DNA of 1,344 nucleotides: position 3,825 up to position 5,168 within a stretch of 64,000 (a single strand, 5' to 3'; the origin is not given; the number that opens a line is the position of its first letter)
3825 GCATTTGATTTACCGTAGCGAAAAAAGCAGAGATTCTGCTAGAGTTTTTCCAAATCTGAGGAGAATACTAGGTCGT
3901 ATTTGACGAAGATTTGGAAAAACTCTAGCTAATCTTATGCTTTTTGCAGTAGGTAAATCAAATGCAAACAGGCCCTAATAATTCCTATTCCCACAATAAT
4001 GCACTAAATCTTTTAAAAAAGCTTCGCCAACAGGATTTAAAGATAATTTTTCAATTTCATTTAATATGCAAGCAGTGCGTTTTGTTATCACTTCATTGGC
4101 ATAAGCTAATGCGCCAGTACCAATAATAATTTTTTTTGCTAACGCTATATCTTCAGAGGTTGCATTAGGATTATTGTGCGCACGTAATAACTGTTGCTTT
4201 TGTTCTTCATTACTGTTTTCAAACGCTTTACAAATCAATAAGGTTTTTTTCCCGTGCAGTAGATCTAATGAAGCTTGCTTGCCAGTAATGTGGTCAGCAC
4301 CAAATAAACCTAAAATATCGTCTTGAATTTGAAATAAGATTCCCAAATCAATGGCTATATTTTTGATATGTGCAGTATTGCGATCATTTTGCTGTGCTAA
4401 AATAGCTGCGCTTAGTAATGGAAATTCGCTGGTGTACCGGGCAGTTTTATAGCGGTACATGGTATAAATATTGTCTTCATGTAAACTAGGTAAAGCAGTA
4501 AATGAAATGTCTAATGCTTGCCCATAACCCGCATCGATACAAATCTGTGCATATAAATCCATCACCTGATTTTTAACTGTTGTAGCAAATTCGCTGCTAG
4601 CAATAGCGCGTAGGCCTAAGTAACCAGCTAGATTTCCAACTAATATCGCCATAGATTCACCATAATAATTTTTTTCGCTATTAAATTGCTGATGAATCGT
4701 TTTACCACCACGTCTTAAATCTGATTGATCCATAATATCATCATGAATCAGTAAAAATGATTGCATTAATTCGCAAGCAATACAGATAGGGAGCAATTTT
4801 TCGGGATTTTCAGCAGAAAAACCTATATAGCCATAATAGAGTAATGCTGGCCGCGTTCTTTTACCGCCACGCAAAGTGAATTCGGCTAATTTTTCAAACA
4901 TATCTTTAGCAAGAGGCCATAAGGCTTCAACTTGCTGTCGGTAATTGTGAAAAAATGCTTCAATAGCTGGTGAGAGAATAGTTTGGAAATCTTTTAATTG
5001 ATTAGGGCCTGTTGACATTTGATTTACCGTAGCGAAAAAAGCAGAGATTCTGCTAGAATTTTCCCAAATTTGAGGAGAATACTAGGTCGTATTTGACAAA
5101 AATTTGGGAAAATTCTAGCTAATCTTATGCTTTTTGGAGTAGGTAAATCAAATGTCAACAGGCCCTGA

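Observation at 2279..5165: Eukaryote-flavoured isoprenoid module: MVD-IDI gene fusion plus a eukaryote-type FPP synthase, each bracketed by copies of the same MITE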

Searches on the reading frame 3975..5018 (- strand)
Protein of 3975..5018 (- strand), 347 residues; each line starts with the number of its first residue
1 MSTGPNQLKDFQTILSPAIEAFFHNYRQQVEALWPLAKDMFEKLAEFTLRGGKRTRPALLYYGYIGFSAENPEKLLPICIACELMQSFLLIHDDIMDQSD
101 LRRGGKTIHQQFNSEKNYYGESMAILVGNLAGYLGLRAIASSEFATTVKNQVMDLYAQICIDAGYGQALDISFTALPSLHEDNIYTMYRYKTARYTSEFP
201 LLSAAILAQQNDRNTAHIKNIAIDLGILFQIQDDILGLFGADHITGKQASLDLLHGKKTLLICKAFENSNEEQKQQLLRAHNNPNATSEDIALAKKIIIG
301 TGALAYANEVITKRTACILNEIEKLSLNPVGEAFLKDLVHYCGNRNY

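Call 3: search_protein_families(library=pfam, proteins=[window:3975-5018:-])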
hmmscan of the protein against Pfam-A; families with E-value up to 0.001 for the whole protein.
window:3975-5018:- (347 aa): 1 family
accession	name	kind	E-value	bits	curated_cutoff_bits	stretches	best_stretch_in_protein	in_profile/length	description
PF00348.22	polyprenyl_synt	-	3.3e-54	184.2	27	1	41-294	4-247/251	Polyprenyl synthetase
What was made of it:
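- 3975..5018 (-): Short-chain trans-prenyl diphosphate synthase, 347 aa (type-I, archaeal-like; product C15 or C20 unresolved). PF00348 scores 184 bits (call 3).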

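Call 4: search_protein_families(library=ncbifam, proteins=[window:3975-5018:-])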
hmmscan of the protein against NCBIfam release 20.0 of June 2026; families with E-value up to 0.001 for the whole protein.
window:3975-5018:- (347 aa): 16 families
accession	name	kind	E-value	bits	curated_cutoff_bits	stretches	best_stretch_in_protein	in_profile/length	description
NF041169.1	f2_encap_cargo4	exception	8.6e-51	173.1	450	1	48-346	46-333/334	family 2 encapsulin nanocompartment cargo protein polyprenyl transferase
NF042416.1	GFPPS_Mycobact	equivalog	9.6e-49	166.2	600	1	20-345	10-348/350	bifunctional (2E,6E)-farnesyl/geranyl diphosphate synthase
NF041003.1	GGPP_syn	equivalog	2.6e-41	141.8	500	1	45-339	33-318/326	geranylgeranyl diphosphate synthase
NF040698.1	IdsA_Meth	equivalog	1.1e-40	139.8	468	1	42-327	32-309/328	short chain isoprenyl diphosphate synthase IdsA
NF045485.1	FPPsyn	subfamily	3e-34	118.5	275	1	47-289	32-271/288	farnesyl diphosphate synthase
NF040789.2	gerfarn_diphsyn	equivalog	2.6e-31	109.1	560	1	75-347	84-345/345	geranylfarnesyl diphosphate synthase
NF045549.1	GGPPsyn_IdsB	equivalog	1.1e-26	93.7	475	1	51-315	64-318/346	geranylgeranyl diphosphate synthase IdsB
TIGR02749.1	prenyl_cyano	equivalog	2.2e-24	86.1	383.2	1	19-345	14-320/322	solanesyl diphosphate synthase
TIGR02748.1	GerC3_HepT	equivalog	7.6e-22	77.8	456.55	1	12-347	6-319/319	heptaprenyl diphosphate synthase component II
NF045685.1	GGPPSynCrtE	equivalog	1.1e-21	77.2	460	1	40-280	30-267/293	geranylgeranyl diphosphate synthase CrtE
NF007877.0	PRK10581.1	equivalog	6.7e-19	68.2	321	1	37-272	29-262/299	(2E,6E)-farnesyl diphosphate synthase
NF008140.0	PRK10888.1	equivalog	8.9e-19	67.9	412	1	50-287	42-265/323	octaprenyl diphosphate synthase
NF045628.1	HxpDPsynlarge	equivalog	1.2e-17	63.9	500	1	49-282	31-250/311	hexaprenyl-diphosphate synthase large subunit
NF042417.1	NPPPS_Mycobact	equivalog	1.3e-13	50.8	600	1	40-345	44-333/335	nonaprenyl/(2E,6E)-farnesyl/geranylgeranyl diphosphat synthase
NF040627.1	GFPS_Meth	equivalog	3e-12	46.6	600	1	40-249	31-219/285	geranylfarnesyl diphosphate synthase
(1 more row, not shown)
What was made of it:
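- On Bacterial IspA (type II FPPS): The model scores 68.2 bits against a cutoff of 321 (call 4).
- On Archaeal-type (type I) GGPPS / IdsA: 139.8 bits against 468, and 141.8 bits against 500 (call 4).
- NCBIfam: the IspA model scores 68 bits against a cutoff of 321, while IdsA-like, GGPPS and GFPPS models score 140-173 bits (call 4).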

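Call 17: search_solved_structures(query=window:3975-5018:-, max_evalue=1e-10)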
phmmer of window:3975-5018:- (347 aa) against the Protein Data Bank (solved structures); distinct sequences matched with E-value up to 1e-10: 102 (the best 60 are shown).
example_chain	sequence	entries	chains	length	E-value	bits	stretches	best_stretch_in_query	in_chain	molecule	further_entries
8f8f_A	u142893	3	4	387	4.7e-34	121.2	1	20-346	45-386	(2E,6E)-farnesyl diphosphate synthase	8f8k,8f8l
3lk5_A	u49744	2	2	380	1.7e-32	116.1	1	37-324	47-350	Geranylgeranyl pyrophosphate synthase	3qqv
1wy0_A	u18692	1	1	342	1.7e-27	99.7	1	40-280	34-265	geranylgeranyl pyrophosphate synthetase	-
5jfq_A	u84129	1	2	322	3.7e-27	98.6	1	41-342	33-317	Geranylgeranyl Pyrophosphate Synthetase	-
6kd7_A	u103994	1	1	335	4.5e-24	88.4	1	27-338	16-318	Polyprenyl synthetase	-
1wmw_A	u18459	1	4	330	3e-21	79.1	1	35-308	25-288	geranylgeranyl diphosphate synthetase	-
5ayp_A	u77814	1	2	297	2.2e-20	76.3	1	16-271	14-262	Farnesyl diphosphate synthase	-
8a7r_A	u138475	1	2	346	3e-19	72.6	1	39-302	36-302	Isoprenyl diphosphate synthase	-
8a6u_A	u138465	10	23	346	3.1e-19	72.5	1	39-302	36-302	Isoprenyl diphosphate synthase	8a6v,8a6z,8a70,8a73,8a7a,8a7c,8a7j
3p41_A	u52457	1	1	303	5.7e-19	71.6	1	35-289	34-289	Geranyltranstransferase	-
3lji_A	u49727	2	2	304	5.8e-19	71.6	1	36-290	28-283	Geranyltranstransferase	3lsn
1rtr_A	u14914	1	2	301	7.1e-19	71.3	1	49-262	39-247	geranyltranstransferase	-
4kk2_A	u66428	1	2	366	1.2e-18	70.6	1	39-283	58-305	Monoterpene synthase FDS-5, chloroplastic - Farnesyl diphosphate synthase 1 chimera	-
2h8o_A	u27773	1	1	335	1.3e-18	70.5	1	38-280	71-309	Geranyltranstransferase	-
8a7b_A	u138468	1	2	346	1.5e-18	70.2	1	39-302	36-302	Isoprenyl diphosphate synthase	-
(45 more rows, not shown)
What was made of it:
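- PDB ranking: 8f8f 121 bits, 3lk5 116, 1wy0 100, 5jfq 99, against IspA 59.8 and human FPPS 59.7 (call 17).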

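Call 21: find_encoding_contigs(protein=window:3975-5018:-, flank=3000, max_places=4)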
Protein window:3975-5018:- (347 aa): no gene with exactly this product is on record in the collection.
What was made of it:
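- Tried and rejected: The encoding-contig look-up failed (call 21).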

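Call 26: find_homologous_proteins(query=window:3975-5018:-)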
Query window:3975-5018:- (347 aa): 3638 proteins with E <= 0.001 among 8000 candidates; the best 120 are listed.
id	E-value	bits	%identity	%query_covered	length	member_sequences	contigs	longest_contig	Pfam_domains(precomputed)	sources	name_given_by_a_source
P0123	6.1e-230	780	100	100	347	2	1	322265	PF00348.23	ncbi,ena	-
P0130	1.9e-174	598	79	99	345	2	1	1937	PF00348.23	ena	-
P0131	3.3e-166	570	75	98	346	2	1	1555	PF00348.23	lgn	-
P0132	8.8e-166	569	74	98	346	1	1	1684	PF00348.23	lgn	-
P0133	2.5e-151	522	68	99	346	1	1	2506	PF00348.23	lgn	-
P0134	2.3e-141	489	65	98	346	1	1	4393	PF00348.23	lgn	-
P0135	3.7e-140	485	65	98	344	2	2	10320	PF00348.23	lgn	-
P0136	7.7e-140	484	65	98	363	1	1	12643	PF00348.23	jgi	jgi:geranylgeranyl diphosphate synthase, type I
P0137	2.4e-133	462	64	98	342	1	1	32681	PF00348.23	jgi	jgi:geranylgeranyl diphosphate synthase type I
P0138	1.2e-94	335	47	98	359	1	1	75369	PF00348.23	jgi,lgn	-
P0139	2.4e-94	334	51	95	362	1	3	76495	PF00348.23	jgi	jgi:geranylgeranyl diphosphate synthase type I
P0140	1.4e-80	289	45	95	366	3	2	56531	PF00348.23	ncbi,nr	ncbi:MAG: Polyprenyl synthetase [Alphaproteobacteria bacterium]|nr:Polyprenyl synthetase [Alphaprote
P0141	2.0e-79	285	44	97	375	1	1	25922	PF00348.23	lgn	-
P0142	3.5e-77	278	46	88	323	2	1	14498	PF00348.23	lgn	-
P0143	1.0e-75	273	42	96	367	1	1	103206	PF00348.23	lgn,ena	-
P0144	2.0e-71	259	39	98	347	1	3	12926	PF00348.23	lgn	-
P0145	6.5e-68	247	40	90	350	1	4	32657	PF00348.23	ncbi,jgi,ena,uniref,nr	ncbi:hypothetical protein AUK40_03890 [Candidatus Wirthbacteria bacterium CG2_30_54_11]|uniref:Polyp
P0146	4.0e-64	235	39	98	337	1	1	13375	PF00348.23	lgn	-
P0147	1.3e-63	233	39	98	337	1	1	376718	PF00348.23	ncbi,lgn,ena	-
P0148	1.8e-63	233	37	98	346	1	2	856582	PF00348.23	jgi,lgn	jgi:geranylgeranyl diphosphate synthase type I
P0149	5.8e-63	231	39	98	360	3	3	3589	PF00348.23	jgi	jgi:geranylgeranyl diphosphate synthase type I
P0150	1.3e-62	230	39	100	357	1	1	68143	PF00348.23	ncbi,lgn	-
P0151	1.8e-62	230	39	89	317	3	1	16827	PF00348.23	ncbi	-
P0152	2.2e-62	229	42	90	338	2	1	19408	PF00348.23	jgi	-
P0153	5.9e-62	228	39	99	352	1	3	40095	PF00348.23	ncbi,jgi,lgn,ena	-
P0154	1.3e-61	227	38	99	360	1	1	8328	PF00348.23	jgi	-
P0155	1.6e-61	226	38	98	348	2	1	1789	PF00348.23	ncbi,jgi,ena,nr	ncbi:MAG TPA: polyprenyl synthetase family protein [Candidatus Wirthbacteria bacterium]|nr:polypreny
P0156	2.7e-61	226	37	100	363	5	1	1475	PF00348.23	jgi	-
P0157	3.9e-61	225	40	87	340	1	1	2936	PF00348.23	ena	-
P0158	4.4e-61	225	38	98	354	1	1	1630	PF00348.23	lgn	-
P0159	7.0e-61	224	39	98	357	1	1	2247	PF00348.23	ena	-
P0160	7.8e-61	224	38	100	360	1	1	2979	PF00348.23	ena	-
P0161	8.0e-61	224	38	98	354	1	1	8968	PF00348.23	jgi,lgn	jgi:geranylgeranyl diphosphate synthase type I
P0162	1.0e-60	224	38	99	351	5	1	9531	PF00348.23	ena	-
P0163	1.1e-60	224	38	99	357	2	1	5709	PF00348.23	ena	-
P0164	1.9e-60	223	38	99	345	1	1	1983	PF00348.23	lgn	-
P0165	2.0e-60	223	38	95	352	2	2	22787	PF00348.23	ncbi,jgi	-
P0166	2.8e-60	222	36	99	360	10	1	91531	PF00348.23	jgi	jgi:geranylgeranyl diphosphate synthase type I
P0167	3.2e-60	222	37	95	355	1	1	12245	PF00348.23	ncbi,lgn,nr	ncbi:MAG: polyprenyl synthetase family protein [Chloroflexota bacterium]|nr:polyprenyl synthetase fa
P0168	4.1e-60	222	36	97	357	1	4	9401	PF00348.23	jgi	jgi:geranylgeranyl diphosphate synthase type I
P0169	5.3e-60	221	37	98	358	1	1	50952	PF00348.23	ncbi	ncbi:MAG: polyprenyl synthetase family protein [Candidatus Methanospirareceae archaeon]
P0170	5.4e-60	221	38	98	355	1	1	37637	PF00348.23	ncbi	-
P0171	5.5e-60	221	36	99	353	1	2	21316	PF00348.23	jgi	jgi:geranylgeranyl diphosphate synthase type I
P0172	6.7e-60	221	38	97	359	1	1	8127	PF00348.23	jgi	jgi:geranylgeranyl diphosphate synthase type I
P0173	7.0e-60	221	41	87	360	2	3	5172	PF00348.23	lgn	-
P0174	9.6e-60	221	37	98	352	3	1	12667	PF00348.23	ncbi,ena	-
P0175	1.1e-59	220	38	98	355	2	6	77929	PF00348.23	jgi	-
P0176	1.2e-59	220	36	97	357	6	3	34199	PF00348.23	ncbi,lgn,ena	-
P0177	1.3e-59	220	36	97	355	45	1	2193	PF00348.23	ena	-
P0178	1.4e-59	220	37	97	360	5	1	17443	PF00348.23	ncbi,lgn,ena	-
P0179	1.5e-59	220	37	98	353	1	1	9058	PF00348.23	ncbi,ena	-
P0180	1.7e-59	220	39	89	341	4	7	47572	PF00348.23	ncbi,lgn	-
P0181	1.8e-59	220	38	100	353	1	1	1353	PF00348.23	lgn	-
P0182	2.4e-59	219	36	97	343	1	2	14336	PF00348.23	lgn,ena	-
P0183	3.1e-59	219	37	97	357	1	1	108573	PF00348.23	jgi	jgi:geranylgeranyl diphosphate synthase type I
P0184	4.1e-59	218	37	99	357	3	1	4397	PF00348.23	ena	-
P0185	4.2e-59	218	37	98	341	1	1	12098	PF00348.23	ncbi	-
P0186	4.4e-59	218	37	97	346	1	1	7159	PF00348.23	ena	-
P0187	4.6e-59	218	37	98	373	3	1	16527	PF00348.23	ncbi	-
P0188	5.1e-59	218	36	98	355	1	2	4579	PF00348.23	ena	-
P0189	5.4e-59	218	36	97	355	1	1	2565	PF00348.23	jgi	jgi:geranylgeranyl diphosphate synthase, type I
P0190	5.5e-59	218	36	99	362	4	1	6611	PF00348.23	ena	-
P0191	6.4e-59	218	39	99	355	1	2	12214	PF00348.23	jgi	-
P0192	6.5e-59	218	35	99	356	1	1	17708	PF00348.23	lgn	-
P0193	6.6e-59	218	36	98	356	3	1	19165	PF00348.23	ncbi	ncbi:MAG: polyprenyl synthetase family protein [Patescibacteria group bacterium]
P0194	7.1e-59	218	38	88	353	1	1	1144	PF00348.23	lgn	-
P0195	8.2e-59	217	36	97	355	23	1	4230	PF00348.23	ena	-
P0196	8.4e-59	217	37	98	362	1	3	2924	PF00348.23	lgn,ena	-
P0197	9.9e-59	217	37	97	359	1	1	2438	PF00348.23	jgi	jgi:geranylgeranyl diphosphate synthase, type I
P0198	1.1e-58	217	38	99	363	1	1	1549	PF00348.23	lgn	-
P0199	1.1e-58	217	37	98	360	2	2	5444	PF00348.23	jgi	-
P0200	1.1e-58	217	37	98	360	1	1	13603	PF00348.23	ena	-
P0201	1.3e-58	217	37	99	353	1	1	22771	PF00348.23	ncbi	-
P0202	1.5e-58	217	37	98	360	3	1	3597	PF00348.23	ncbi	-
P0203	1.5e-58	217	38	88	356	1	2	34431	PF00348.23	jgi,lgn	jgi:geranylgeranyl diphosphate synthase type I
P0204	1.6e-58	217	37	97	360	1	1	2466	PF00348.23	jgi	jgi:geranylgeranyl diphosphate synthase type I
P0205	1.8e-58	216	36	98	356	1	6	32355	PF00348.23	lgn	-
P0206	1.8e-58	216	36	99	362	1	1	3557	PF00348.23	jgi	jgi:geranylgeranyl diphosphate synthase type I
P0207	1.9e-58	216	36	99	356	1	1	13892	PF00348.23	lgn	-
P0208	1.9e-58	216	36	99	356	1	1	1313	PF00348.23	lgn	-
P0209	1.9e-58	216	37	99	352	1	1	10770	PF00348.23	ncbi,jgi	-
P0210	1.9e-58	216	37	97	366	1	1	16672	PF00348.23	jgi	jgi:geranylgeranyl diphosphate synthase type I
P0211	2.1e-58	216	36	99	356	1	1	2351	PF00348.23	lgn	-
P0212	2.2e-58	216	37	97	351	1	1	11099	PF00348.23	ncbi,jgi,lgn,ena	-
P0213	2.4e-58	216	36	98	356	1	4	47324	PF00348.23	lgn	-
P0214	2.6e-58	216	37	97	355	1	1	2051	PF00348.23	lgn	-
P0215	2.6e-58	216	38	87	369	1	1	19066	PF00348.23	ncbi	-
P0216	3.3e-58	215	35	98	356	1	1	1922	PF00348.23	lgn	-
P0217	3.4e-58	215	36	98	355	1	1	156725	PF00348.23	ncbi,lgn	-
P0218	3.9e-58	215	38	99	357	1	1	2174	PF00348.23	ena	-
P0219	4.3e-58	215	41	86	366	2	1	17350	PF00348.23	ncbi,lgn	-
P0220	4.3e-58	215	37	98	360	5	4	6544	PF00348.23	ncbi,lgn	-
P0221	4.9e-58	215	42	87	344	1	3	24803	PF00348.23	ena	-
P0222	5.1e-58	215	36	98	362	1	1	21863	PF00348.23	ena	-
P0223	6.1e-58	215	37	95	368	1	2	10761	PF00348.23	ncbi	-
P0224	7.4e-58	214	37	98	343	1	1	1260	PF00348.23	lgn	-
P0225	8.5e-58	214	37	90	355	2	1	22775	PF00348.23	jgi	jgi:geranylgeranyl diphosphate synthase type I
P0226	8.8e-58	214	35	98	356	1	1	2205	PF00348.23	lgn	-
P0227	9.4e-58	214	37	99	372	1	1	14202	PF00348.23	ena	-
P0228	1.2e-57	214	38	98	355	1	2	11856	PF00348.23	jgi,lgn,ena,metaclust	metaclust:\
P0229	1.3e-57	214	36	98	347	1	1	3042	PF00348.23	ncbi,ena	-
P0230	1.3e-57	213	36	98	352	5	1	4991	PF00348.23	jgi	-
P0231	1.5e-57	213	35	99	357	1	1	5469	PF00348.23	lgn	-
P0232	1.8e-57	213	35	100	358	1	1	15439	PF00348.23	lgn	-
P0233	2.1e-57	213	36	97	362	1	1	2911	PF00348.23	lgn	-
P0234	2.2e-57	213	38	89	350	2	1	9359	PF00348.23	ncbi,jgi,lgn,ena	-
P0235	2.4e-57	213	38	98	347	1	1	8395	PF00348.23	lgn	-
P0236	2.5e-57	213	35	98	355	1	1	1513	PF00348.23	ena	-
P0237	2.7e-57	213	36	97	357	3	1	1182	PF00348.23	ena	-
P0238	2.7e-57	213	39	87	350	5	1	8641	PF00348.23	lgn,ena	-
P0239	2.7e-57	212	36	98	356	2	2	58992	PF00348.23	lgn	-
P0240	2.8e-57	212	37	98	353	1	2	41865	PF00348.23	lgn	-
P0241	2.9e-57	212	38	99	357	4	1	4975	PF00348.23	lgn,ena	-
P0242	2.9e-57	212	38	89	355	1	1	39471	PF00348.23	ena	-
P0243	3.0e-57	212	36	98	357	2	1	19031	PF00348.23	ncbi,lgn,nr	ncbi:MAG: polyprenyl synthetase family protein [Patescibacteria group bacterium]|nr:polyprenyl synth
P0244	3.0e-57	212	36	99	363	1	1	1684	PF00348.23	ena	-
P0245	3.2e-57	212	37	99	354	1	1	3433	PF00348.23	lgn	-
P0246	3.5e-57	212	35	97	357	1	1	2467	PF00348.23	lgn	-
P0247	3.5e-57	212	36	98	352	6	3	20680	PF00348.23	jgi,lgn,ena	-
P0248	3.5e-57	212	36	99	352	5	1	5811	PF00348.23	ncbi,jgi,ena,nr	ncbi:MAG TPA: polyprenyl synthetase family protein [Candidatus Woesearchaeota archaeon]|nr:polypreny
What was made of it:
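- Nearest homologues outside its own clade are labelled "GGPPS type I" and come from Patescibacteria, Wirthbacteria, Chloroflexota and archaea (call 26). The homologues listed at 36-45% identity are all prokaryotic where named (call 26). The synthase has a patchy distribution and archaeal/CPR-like affinities (call 26).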

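Call 38: find_encoding_contigs(protein=P0136, flank=5000, max_places=1)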
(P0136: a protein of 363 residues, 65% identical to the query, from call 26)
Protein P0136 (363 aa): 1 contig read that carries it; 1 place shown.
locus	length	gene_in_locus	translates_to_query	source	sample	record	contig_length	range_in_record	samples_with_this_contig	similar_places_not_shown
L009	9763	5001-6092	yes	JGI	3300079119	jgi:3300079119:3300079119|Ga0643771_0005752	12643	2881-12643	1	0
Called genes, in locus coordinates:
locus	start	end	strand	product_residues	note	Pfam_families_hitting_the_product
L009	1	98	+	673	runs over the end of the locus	PF22745:Nlig-Ia, PF01653:DNA_ligase_aden, PF03120:OB_DNA_ligase, PF03119:DNA_ligase_ZBD, PF12826:HHH_2, PF00533:BRCT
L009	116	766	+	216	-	PF02129:Peptidase_S15 (weak), PF20408:Abhydrolase_11 (weak), PF00561:Abhydrolase_1, PF12146:Hydrolase_4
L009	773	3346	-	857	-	PF00521:DNA_topoisoIV, PF03989:DNA_gyraseA_C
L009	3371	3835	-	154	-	PF00582:Usp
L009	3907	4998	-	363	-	PF02163:Peptidase_M50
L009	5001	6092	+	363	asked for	PF00348:polyprenyl_synt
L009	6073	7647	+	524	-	PF22700:MVD-like_N, PF00288:GHMP_kinases_N, PF18376:MDD_C, PF00293:NUDIX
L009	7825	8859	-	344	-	PF17761:DUF1016_N, PF06250:YhcG_C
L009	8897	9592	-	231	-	-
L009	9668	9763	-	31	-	?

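Call 39: find_encoding_contigs(protein=P0135, flank=5000, max_places=1)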
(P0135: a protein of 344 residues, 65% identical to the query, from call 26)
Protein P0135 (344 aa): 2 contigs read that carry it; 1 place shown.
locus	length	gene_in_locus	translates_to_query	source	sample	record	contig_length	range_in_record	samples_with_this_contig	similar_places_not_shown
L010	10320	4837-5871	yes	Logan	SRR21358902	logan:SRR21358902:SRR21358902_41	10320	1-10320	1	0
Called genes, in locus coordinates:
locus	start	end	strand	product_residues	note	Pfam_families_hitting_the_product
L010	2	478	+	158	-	?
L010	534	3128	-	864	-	PF00521:DNA_topoisoIV, PF03989:DNA_gyraseA_C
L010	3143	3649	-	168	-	PF00582:Usp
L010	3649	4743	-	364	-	PF02163:Peptidase_M50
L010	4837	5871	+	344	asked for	PF00348:polyprenyl_synt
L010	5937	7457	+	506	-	PF22700:MVD-like_N, PF00288:GHMP_kinases_N, PF18376:MDD_C, PF00293:NUDIX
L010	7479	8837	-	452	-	PF00089:Trypsin, PF13365:Trypsin_2, PF00595:PDZ, PF13180:PDZ_2, PF17820:PDZ_6, PF00595:PDZ (weak), PF13180:PDZ_2 (weak), PF17820:PDZ_6, +1 more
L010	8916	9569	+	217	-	PF03232:COQ7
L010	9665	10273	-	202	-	PF00484:Pro_CA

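Call 40: find_encoding_contigs(protein=P0134, flank=5000, max_places=1)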
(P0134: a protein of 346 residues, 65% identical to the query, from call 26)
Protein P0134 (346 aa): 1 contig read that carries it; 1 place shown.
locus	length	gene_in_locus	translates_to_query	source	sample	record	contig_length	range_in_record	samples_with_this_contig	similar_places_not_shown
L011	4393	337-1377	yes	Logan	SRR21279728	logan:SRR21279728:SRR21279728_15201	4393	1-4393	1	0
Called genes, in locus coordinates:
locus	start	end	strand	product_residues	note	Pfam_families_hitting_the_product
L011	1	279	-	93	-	?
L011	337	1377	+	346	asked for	PF00348:polyprenyl_synt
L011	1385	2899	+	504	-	PF22700:MVD-like_N, PF00288:GHMP_kinases_N, PF18376:MDD_C, PF00293:NUDIX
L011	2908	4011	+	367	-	PF00195:Chal_sti_synt_N, PF08392:FAE1_CUT1_RppA, PF08545:ACP_syn_III (weak), PF02797:Chal_sti_synt_C, PF08541:ACP_syn_III_C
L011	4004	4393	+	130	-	?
